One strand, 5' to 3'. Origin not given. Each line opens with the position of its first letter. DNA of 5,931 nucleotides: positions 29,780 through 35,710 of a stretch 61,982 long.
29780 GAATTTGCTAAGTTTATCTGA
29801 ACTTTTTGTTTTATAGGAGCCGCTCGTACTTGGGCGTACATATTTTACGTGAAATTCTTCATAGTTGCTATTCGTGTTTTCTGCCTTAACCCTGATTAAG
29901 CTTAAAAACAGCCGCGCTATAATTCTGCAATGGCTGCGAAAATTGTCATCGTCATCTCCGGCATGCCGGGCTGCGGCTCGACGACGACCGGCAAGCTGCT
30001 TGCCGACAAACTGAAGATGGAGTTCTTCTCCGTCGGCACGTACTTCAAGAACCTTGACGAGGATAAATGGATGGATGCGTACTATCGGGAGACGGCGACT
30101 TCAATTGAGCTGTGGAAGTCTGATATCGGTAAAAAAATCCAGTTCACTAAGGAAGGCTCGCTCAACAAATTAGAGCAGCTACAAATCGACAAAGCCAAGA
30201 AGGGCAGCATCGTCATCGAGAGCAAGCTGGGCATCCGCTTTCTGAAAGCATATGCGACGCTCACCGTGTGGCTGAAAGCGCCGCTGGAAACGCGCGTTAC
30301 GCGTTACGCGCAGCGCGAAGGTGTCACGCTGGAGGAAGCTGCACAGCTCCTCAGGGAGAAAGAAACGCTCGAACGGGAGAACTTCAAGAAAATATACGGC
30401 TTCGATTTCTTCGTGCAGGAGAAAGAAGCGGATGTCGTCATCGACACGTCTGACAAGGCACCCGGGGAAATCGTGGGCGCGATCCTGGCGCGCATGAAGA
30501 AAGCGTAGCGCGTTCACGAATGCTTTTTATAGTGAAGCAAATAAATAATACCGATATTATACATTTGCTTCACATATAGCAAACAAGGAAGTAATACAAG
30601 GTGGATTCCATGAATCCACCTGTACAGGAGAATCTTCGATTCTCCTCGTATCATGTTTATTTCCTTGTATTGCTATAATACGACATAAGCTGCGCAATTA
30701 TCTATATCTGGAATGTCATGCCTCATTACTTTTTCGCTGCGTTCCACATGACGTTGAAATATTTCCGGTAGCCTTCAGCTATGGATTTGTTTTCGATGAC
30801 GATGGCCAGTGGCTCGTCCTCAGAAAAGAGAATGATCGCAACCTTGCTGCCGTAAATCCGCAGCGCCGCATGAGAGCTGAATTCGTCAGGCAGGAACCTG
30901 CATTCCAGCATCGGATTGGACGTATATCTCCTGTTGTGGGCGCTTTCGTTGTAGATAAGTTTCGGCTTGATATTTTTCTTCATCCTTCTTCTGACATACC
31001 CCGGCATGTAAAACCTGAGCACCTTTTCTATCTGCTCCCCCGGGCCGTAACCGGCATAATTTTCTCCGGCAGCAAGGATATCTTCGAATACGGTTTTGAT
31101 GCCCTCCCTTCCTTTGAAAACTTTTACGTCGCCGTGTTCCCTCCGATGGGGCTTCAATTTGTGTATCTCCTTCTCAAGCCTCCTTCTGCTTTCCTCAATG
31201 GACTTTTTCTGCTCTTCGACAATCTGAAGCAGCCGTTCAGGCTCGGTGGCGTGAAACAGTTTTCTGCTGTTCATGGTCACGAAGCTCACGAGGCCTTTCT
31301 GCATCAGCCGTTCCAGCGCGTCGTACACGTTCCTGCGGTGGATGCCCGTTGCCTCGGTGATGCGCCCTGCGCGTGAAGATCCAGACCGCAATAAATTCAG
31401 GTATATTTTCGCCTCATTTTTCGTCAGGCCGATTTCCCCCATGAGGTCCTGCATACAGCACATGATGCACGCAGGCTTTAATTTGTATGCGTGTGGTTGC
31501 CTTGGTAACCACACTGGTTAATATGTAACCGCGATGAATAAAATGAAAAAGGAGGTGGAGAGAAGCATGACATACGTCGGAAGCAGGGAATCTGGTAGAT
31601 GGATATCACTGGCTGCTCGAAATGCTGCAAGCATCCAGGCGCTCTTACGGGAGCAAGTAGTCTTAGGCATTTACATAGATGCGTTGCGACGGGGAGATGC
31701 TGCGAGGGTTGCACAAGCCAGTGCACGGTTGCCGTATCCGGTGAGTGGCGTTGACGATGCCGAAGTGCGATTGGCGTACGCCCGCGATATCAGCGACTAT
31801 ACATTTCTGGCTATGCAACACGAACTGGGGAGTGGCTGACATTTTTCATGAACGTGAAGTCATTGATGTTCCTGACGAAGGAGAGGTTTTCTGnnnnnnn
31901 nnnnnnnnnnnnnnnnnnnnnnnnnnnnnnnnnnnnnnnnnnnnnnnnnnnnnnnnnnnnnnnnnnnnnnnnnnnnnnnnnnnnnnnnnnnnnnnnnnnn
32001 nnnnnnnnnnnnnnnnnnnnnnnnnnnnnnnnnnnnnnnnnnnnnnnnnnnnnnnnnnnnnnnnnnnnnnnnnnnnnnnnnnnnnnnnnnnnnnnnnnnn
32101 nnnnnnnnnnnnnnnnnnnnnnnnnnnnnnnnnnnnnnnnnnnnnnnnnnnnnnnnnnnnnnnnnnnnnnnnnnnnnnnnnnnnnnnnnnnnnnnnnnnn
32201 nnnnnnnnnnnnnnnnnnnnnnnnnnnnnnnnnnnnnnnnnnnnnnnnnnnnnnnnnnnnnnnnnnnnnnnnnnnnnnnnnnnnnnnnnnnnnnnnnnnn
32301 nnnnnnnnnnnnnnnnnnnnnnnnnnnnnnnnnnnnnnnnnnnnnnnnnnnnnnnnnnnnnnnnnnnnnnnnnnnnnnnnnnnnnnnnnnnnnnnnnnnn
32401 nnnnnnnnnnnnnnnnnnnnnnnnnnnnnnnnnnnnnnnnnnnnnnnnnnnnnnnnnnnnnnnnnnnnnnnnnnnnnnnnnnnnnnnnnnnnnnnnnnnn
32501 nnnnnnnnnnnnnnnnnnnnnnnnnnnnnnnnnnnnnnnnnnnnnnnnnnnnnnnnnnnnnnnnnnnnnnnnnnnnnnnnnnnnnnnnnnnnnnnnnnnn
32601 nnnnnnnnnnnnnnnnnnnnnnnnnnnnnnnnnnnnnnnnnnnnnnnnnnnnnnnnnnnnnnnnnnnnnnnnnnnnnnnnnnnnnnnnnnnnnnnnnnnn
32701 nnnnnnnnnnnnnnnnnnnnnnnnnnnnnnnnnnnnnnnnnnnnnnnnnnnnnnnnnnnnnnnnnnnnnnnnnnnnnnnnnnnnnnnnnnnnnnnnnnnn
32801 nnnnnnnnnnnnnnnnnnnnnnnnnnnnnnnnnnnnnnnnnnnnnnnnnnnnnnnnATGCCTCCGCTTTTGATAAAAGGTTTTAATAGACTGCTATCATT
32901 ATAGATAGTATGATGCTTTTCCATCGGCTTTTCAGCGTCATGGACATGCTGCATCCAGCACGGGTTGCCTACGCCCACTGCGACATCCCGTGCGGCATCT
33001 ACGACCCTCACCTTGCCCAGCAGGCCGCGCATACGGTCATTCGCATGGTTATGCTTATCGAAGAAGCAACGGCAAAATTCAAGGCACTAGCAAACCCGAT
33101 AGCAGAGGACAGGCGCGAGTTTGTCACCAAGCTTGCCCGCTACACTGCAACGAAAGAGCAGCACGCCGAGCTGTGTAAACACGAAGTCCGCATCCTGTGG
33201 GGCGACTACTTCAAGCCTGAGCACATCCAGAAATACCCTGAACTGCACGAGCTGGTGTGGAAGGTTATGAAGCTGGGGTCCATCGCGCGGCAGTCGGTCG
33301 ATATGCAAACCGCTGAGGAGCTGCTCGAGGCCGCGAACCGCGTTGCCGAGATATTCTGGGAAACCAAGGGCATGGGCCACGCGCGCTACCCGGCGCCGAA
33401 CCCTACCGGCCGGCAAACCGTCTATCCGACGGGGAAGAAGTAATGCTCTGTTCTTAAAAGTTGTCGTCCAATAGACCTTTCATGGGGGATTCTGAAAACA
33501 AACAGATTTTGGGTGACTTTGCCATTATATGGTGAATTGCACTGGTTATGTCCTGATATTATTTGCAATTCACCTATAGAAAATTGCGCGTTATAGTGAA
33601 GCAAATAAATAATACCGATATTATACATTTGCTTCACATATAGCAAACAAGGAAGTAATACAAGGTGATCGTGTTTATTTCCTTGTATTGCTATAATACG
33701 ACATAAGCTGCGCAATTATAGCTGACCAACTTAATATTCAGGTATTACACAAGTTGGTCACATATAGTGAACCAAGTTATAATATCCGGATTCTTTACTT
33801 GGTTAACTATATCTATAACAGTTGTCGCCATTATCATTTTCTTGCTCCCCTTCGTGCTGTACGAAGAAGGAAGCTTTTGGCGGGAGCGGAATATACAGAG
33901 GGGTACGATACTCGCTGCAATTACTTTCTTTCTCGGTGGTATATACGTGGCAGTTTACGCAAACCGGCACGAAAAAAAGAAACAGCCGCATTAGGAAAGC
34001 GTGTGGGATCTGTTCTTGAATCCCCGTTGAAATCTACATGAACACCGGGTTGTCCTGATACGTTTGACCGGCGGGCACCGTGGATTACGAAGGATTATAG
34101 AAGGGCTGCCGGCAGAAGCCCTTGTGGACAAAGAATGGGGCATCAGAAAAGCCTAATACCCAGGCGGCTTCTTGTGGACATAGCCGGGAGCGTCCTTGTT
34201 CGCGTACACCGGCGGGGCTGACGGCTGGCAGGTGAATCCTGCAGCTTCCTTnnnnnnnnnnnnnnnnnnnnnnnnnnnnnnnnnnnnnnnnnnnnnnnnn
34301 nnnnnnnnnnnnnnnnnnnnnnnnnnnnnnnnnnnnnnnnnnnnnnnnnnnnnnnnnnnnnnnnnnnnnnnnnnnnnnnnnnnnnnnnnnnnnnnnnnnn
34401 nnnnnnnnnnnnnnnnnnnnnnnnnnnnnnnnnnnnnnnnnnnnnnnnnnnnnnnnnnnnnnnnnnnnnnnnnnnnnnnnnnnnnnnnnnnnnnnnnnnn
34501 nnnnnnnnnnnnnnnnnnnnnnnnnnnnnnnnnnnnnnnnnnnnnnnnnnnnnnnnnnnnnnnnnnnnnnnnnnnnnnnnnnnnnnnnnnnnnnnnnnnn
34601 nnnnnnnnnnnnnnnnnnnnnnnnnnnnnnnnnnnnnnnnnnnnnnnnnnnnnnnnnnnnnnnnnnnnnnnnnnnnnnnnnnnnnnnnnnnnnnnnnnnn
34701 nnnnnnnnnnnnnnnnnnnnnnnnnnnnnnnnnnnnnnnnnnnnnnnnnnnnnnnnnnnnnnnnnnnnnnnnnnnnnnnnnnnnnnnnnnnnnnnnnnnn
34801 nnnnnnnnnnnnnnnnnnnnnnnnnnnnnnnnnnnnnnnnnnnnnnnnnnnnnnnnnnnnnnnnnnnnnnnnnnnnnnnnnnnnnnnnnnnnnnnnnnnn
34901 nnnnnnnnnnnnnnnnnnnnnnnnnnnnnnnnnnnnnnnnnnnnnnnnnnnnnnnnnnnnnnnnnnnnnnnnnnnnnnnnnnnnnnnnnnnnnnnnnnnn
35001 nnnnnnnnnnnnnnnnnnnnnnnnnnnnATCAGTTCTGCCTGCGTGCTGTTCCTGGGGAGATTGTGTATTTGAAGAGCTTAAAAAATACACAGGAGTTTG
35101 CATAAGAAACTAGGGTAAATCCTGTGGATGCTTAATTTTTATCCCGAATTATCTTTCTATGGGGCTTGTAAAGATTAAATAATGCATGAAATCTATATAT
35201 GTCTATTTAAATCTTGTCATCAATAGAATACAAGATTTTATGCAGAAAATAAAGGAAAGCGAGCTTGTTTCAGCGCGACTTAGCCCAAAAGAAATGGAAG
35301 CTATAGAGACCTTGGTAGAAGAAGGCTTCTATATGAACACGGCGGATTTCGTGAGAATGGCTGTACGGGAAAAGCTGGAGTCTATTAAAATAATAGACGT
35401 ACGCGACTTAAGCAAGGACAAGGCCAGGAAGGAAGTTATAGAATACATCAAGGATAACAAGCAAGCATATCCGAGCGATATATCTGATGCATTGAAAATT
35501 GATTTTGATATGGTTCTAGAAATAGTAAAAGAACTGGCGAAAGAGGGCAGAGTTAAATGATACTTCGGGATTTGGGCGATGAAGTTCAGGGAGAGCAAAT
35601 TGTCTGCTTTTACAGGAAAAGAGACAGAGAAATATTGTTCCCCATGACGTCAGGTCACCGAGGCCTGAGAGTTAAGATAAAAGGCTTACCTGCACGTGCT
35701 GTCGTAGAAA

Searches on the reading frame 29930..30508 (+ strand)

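Call 77: search_protein_families(library=pfam, max_evalue=0.001, proteins=[window:29930-30508:+])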
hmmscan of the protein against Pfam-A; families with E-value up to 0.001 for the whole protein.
window:29930-30508:+ (192 aa): 6 families
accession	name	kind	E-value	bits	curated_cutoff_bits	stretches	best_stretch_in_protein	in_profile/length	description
PF13189.12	Cytidylate_kin2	-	6.8e-20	72.4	28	1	6-174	1-175/176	Cytidylate kinase-like family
PF13238.12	AAA_18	-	6.5e-10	40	29.4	1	7-130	1-112/128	AAA domain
PF01202.28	SKI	-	4.1e-07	30.7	22.1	0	13-40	1-28/159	Shikimate kinase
PF02224.24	Cytidylate_kin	-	5.4e-07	30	26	1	51-190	70-210/211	Cytidylate kinase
PF13207.12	AAA_17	-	0.00013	22.7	27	1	11-102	2-82/136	AAA domain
PF03656.18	Pam16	-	0.0008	19.9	30.3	0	122-166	45-89/127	Pam16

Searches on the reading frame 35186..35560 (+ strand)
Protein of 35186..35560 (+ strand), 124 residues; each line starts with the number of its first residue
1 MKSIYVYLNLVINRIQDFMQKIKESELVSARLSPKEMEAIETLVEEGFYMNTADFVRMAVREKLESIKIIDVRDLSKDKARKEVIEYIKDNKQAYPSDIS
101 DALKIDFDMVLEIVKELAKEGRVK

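Call 11: search_protein_families(library=pfam, max_evalue=1, proteins=[window:35186-35560:+])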
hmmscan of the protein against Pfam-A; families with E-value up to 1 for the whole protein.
window:35186-35560:+ (124 aa): 13 families
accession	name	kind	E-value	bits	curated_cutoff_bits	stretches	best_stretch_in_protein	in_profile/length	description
PF17723.7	RHH_8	-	1.2e-07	32.3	25.4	1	24-67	2-45/119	Ribbon-Helix-Helix transcriptional regulator family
PF01402.27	RHH_1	-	0.00048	20.4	20.5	1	28-65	2-38/39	Ribbon-helix-helix protein, copG family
PF09012.17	FeoC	-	0.0018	18.8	21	1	83-123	4-44/69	FeoC like transcriptional regulator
PF10007.15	DUF2250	-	0.004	17.7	24.4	1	73-121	2-50/93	Uncharacterized protein conserved in archaea (DUF2250)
PF13412.12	HTH_24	-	0.0098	15.9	21.9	1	78-124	2-48/48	Winged helix-turn-helix DNA-binding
PF09756.15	DDRGK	-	0.013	15.6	27.8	1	43-123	63-143/188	DDRGK domain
PF20291.3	MC5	-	0.041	14.1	25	1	10-104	62-156/167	ABC-three component (ABC-3C) system Middle Component 5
PF16494.10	Na_Ca_ex_C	-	0.051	14.5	25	1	59-103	48-92/137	C-terminal extension of sodium/calcium exchanger domain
PF01978.25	TrmB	-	0.066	13.5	25.6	0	92-123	21-52/68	Sugar-specific transcriptional regulator TrmB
PF25212.1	HVO_A0114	-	0.081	13.2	27.6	0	80-122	23-65/84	HVO_A0114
PF21983.2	NikA-like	-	0.088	13.4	27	1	23-68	2-42/72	Mobilization protein NikA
PF13475.11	DUF4116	-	0.12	12.4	24.9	1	84-115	5-35/49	Domain of unknown function (DUF4116)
PF13711.11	DUF4160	-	0.2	12.3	23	0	21-46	30-55/65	Domain of unknown function (DUF4160)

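Call 42: search_protein_families(library=ncbifam, max_evalue=0.1, proteins=[window:35186-35560:+])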
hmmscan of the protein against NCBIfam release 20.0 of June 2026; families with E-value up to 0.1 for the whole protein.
window:35186-35560:+ (124 aa): 4 families
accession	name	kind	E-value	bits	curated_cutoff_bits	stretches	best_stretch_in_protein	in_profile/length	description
NF058555.1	TransRegCdrSHalo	equivalog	3.6e-05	23.7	100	1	27-67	3-43/61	transcriptional regulator CdrS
NF041551.1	YlcI_YnfO_N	subfamily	0.0012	18.8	30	1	24-65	1-40/42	YlcI/YnfO family protein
TIGR02606.1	antidote_CC2985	hypoth_equivalog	0.034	14.2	46.2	1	29-62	3-36/70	type II toxin-antitoxin system ParD family antitoxin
TIGR01884.1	cas_HTH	subfamily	0.07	12.5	60.2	0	62-123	122-186/202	CRISPR-associated CARF protein Csa3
